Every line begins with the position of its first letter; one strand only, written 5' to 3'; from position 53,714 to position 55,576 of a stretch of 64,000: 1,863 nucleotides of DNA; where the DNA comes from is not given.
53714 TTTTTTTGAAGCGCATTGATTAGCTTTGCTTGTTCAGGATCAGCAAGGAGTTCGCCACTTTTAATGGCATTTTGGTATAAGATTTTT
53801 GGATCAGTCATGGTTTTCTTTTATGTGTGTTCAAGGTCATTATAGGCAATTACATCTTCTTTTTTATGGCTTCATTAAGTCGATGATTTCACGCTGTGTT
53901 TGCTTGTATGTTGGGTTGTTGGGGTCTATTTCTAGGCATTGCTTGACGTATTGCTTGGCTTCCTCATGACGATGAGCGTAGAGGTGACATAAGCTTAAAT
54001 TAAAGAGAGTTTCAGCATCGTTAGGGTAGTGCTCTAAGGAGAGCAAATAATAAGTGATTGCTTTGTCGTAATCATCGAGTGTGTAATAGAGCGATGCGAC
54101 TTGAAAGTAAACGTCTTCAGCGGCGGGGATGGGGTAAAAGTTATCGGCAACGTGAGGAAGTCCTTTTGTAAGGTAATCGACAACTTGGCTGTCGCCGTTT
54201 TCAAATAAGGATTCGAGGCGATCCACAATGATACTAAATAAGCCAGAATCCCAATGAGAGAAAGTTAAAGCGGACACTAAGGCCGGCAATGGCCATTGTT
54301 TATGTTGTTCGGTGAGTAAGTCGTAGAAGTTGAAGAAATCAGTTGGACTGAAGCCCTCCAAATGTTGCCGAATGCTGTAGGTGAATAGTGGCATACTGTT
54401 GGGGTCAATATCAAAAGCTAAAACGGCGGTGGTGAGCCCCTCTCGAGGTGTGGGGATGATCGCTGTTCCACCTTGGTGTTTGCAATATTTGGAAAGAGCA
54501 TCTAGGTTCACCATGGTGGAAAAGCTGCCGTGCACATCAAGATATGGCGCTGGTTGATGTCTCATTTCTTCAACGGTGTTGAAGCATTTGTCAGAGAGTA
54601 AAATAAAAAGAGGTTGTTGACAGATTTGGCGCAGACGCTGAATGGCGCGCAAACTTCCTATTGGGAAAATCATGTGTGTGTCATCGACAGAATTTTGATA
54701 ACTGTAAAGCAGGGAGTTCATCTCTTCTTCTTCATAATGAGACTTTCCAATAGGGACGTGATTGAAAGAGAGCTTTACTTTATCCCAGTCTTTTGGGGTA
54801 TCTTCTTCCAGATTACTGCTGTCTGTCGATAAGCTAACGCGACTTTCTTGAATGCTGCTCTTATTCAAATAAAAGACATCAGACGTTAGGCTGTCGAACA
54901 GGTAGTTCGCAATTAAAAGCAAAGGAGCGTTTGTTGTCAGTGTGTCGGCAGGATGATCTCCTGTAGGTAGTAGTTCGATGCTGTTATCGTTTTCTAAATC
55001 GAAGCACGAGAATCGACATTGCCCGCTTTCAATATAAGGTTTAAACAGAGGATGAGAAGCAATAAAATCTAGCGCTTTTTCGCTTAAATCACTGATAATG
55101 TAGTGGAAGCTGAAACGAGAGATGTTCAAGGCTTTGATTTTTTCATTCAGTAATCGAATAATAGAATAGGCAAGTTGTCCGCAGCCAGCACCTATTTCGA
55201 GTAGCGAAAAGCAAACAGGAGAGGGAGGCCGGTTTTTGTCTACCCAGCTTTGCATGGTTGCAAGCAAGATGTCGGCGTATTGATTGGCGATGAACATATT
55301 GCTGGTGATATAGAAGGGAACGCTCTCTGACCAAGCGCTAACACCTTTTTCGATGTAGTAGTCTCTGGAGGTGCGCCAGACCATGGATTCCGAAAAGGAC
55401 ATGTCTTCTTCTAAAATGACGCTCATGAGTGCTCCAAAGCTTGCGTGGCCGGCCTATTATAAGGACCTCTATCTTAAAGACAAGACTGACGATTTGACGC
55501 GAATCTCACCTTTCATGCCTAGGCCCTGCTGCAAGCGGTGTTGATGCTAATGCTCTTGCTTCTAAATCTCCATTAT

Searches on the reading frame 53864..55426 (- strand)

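Call 3: search_protein_families(library=pfam, proteins=[window:53864-55426:-], max_evalue=0.01)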
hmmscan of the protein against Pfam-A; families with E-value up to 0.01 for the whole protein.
window:53864-55426:- (520 aa): 11 families
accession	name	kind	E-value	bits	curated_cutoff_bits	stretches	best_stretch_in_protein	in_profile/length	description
PF07719.23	TPR_2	-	3.5e-13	49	27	2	471-504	1-34/34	Tetratricopeptide repeat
PF13181.12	TPR_8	-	1.6e-11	43.9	25.7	2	471-504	1-34/34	Tetratricopeptide repeat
PF00515.34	TPR_1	-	1.2e-10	41.2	27.8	2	438-470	2-34/34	Tetratricopeptide repeat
PF13424.12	TPR_12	-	2.8e-10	40.7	30.1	1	440-501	6-75/77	Tetratricopeptide repeat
PF13428.12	TPR_14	-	2.9e-07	30.9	23.5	1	438-477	2-41/44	Tetratricopeptide repeat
PF02636.23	Methyltransf_28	-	5.8e-07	29.7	23.3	1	59-232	8-160/249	Putative S-adenosyl-L-methionine-dependent methyltransferase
PF13431.12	TPR_17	-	1.3e-05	25.5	24.4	1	459-492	1-34/34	Tetratricopeptide repeat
PF14559.12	TPR_19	-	4.6e-05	24.1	25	1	451-511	5-65/68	Tetratricopeptide repeat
PF13174.12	TPR_6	-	5.3e-05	24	26.3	0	438-469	1-32/33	Tetratricopeptide repeat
PF14853.12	Fis1_TPR_C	-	0.0005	20.7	25.3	1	472-505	2-35/53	Fis1 C-terminal tetratricopeptide repeat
PF13432.12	TPR_16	-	0.0012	19.6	32.7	1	444-505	4-65/65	Tetratricopeptide repeat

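Call 4: search_protein_families(library=ncbifam, proteins=[window:53864-55426:-], max_evalue=0.01)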
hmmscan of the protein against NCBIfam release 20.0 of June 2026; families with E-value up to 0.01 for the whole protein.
window:53864-55426:- (520 aa): 8 families
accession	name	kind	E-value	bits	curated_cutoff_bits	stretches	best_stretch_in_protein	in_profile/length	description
TIGR02552.1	LcrH_SycD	equivalog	1.7e-07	31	104.8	1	440-515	55-130/136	SycD/LcrH family type III secretion system chaperone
TIGR02917.1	PEP_TPR_lipo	equivalog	2e-05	22.7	312.2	1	440-506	773-838/899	XrtA/PEP-CTERM system TPR-repeat protein PrsT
TIGR03939.1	PGA_TPR_OMP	equivalog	2.4e-05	22.7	366.65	1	436-510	85-159/800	poly-beta-1,6 N-acetyl-D-glucosamine export porin PgaA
TIGR02521.1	type_IV_pilW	equivalog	2.6e-05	23.9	154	1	451-506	113-170/234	type IV pilus biogenesis/stability protein PilW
NF040959.1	MamA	equivalog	3.8e-05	23.2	200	1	442-509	110-177/204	magnetosome protein MamA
NF033920.0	C39_PA2778_fam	equivalog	0.00022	20.8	150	1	434-501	187-254/255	PA2778 family cysteine peptidase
NF047371.1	FlcA_CTERM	equivalog_domain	0.0022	16.5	300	1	431-507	432-509/646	periplasmic flagellar collar protein FlcA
TIGR02795.1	tol_pal_ybgF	equivalog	0.0023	18.5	90.1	1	436-512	38-117/119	tol-pal system protein YbgF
